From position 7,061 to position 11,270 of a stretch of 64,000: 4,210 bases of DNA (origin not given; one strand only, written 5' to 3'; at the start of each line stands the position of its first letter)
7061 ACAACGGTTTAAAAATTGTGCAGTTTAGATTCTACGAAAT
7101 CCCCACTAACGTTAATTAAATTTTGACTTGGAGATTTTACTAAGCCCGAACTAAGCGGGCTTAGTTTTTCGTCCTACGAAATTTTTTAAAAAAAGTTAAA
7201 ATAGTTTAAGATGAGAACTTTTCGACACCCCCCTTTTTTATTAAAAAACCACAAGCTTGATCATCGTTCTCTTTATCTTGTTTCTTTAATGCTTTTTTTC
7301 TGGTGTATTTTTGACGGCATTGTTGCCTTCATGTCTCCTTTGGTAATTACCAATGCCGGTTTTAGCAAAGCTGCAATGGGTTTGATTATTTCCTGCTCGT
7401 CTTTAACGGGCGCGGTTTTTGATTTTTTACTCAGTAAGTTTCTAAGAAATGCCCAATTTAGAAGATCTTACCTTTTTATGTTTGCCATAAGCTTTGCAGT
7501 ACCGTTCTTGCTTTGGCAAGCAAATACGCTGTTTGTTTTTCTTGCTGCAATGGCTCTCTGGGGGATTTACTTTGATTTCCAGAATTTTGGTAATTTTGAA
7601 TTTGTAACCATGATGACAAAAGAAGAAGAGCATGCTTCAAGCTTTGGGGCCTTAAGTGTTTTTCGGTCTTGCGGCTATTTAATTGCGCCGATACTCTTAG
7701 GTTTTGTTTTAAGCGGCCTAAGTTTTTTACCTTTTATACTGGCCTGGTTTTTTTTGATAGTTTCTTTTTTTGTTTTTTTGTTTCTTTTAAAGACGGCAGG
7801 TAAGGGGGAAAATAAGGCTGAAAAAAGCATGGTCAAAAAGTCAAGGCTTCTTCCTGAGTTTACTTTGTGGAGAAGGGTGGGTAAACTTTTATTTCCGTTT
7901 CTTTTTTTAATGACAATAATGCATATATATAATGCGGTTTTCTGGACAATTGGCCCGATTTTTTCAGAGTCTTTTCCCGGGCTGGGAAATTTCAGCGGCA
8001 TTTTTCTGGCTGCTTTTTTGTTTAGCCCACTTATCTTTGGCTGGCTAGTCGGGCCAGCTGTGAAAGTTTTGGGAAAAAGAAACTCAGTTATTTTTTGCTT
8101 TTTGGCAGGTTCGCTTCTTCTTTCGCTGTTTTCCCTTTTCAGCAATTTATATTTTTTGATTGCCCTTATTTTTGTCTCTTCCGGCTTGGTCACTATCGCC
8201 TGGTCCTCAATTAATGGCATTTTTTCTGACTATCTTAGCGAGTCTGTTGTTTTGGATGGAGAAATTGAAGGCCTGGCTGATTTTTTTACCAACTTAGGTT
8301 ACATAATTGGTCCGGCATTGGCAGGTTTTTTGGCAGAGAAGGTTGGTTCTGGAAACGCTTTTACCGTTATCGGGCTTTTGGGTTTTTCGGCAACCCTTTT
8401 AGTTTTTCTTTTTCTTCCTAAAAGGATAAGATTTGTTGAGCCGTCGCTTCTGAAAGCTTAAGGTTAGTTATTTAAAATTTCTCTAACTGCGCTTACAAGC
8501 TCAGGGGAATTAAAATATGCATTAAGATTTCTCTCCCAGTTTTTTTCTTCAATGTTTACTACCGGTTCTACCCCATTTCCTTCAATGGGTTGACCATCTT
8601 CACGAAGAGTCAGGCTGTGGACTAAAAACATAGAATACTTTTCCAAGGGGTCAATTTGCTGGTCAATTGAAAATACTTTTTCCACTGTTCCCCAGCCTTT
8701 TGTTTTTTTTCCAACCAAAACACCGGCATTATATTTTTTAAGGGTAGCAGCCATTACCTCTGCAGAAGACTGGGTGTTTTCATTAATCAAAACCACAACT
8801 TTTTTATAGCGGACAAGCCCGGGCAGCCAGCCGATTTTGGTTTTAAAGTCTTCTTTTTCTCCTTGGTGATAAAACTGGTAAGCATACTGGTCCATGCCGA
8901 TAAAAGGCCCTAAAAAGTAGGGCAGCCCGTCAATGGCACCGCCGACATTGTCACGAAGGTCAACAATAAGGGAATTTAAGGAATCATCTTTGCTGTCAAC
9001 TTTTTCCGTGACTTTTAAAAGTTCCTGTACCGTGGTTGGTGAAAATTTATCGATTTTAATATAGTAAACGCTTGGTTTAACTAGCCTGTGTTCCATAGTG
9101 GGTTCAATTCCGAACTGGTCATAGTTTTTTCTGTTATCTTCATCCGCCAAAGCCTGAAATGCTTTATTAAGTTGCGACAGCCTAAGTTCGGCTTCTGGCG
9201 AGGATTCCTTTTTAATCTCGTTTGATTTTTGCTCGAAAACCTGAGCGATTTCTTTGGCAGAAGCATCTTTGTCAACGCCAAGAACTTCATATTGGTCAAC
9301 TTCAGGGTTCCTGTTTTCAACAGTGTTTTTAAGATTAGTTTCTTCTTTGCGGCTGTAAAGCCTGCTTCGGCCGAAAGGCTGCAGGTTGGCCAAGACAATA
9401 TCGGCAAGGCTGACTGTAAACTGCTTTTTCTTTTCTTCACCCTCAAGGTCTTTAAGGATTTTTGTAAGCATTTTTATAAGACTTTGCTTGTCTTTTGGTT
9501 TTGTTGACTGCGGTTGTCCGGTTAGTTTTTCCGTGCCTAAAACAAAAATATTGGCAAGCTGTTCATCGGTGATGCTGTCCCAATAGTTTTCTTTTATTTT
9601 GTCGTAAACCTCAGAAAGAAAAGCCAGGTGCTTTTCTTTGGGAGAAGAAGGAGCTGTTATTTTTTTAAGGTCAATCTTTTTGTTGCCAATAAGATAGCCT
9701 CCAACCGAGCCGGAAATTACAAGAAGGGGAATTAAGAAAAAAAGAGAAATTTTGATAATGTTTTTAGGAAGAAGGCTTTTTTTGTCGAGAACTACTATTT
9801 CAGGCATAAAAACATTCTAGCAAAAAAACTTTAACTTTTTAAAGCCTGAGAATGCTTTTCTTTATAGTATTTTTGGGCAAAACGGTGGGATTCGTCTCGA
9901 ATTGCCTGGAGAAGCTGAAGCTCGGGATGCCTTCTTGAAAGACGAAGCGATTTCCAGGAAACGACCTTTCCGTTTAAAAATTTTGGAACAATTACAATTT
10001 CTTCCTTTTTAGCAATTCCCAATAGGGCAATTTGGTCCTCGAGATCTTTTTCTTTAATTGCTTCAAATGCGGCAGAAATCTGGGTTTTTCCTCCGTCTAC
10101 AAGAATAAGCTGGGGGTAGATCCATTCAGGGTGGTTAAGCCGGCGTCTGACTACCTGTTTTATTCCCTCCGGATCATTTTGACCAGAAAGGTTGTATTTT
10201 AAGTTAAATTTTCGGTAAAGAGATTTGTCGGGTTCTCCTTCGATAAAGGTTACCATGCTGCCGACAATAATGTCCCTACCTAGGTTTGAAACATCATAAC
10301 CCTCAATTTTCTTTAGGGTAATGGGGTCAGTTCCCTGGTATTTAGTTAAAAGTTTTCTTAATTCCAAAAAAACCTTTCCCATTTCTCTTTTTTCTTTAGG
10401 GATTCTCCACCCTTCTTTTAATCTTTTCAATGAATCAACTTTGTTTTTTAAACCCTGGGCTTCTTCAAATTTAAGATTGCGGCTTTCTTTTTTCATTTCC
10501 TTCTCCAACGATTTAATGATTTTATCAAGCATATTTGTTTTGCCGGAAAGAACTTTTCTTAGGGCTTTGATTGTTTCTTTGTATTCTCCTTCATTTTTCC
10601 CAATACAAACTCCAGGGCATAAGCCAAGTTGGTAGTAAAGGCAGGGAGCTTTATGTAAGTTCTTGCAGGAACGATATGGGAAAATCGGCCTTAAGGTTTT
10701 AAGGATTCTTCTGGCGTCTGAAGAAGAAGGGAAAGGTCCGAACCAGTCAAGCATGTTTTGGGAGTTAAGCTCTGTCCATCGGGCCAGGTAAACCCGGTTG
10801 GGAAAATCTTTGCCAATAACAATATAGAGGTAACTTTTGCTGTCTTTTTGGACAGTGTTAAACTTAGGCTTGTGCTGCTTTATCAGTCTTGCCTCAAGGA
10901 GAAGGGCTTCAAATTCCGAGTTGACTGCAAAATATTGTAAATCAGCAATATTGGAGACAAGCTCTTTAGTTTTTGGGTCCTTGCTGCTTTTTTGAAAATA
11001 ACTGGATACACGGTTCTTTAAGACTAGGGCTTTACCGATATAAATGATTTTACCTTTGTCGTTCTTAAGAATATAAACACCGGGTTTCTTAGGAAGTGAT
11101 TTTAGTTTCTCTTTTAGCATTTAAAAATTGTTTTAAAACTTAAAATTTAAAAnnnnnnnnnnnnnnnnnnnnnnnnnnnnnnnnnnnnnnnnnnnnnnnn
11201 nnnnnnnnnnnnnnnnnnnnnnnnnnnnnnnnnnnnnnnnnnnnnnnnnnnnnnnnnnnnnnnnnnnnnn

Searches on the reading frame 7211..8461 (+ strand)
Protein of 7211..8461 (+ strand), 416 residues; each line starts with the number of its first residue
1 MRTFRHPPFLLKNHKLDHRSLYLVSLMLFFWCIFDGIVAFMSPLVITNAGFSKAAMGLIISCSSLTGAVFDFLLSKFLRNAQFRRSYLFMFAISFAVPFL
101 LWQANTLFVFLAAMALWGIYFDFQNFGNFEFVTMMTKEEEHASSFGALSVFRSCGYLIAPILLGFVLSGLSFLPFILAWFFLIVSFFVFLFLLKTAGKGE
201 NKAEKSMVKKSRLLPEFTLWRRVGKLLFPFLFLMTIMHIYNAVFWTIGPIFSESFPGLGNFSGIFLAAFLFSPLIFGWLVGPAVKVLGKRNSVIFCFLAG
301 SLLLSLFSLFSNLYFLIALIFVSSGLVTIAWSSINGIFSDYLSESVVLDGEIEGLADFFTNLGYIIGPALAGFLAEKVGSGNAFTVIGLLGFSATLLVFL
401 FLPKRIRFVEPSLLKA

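Call 68: search_protein_families(library=pfam, proteins=[window:7211-8461:+], max_evalue=0.0001)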
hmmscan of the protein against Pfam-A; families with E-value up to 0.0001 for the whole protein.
window:7211-8461:+ (416 aa): 1 family
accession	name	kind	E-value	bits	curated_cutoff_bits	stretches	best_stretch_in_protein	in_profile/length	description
PF07690.21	MFS_1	-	2.7e-25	89.5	33.4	2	232-405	3-175/347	Major Facilitator Superfamily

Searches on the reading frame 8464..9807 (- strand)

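Call 68: search_protein_families(library=pfam, proteins=[window:8464-9807:-], max_evalue=0.0001)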
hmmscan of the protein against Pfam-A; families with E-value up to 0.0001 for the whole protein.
window:8464-9807:- (447 aa): 2 families
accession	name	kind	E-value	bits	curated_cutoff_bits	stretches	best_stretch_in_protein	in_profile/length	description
PF03572.23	Peptidase_S41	-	6.8e-25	88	24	1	248-417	3-163/165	Peptidase family S41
PF00226.36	DnaJ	-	2.8e-09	37.4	27.8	1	171-230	1-63/63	DnaJ domain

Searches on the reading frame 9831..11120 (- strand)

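Call 68: search_protein_families(library=pfam, proteins=[window:9831-11120:-], max_evalue=0.0001)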
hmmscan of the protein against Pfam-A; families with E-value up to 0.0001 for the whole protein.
window:9831-11120:- (429 aa): 2 families
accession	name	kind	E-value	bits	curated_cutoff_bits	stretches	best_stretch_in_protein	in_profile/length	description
PF08459.17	UvrC_RNaseH_dom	-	7.7e-37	127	22.3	1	269-415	10-158/159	UvrC RNAse H endonuclease domain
PF01541.30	GIY-YIG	-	1.3e-10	41.9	22.6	1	13-88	2-78/78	GIY-YIG catalytic domain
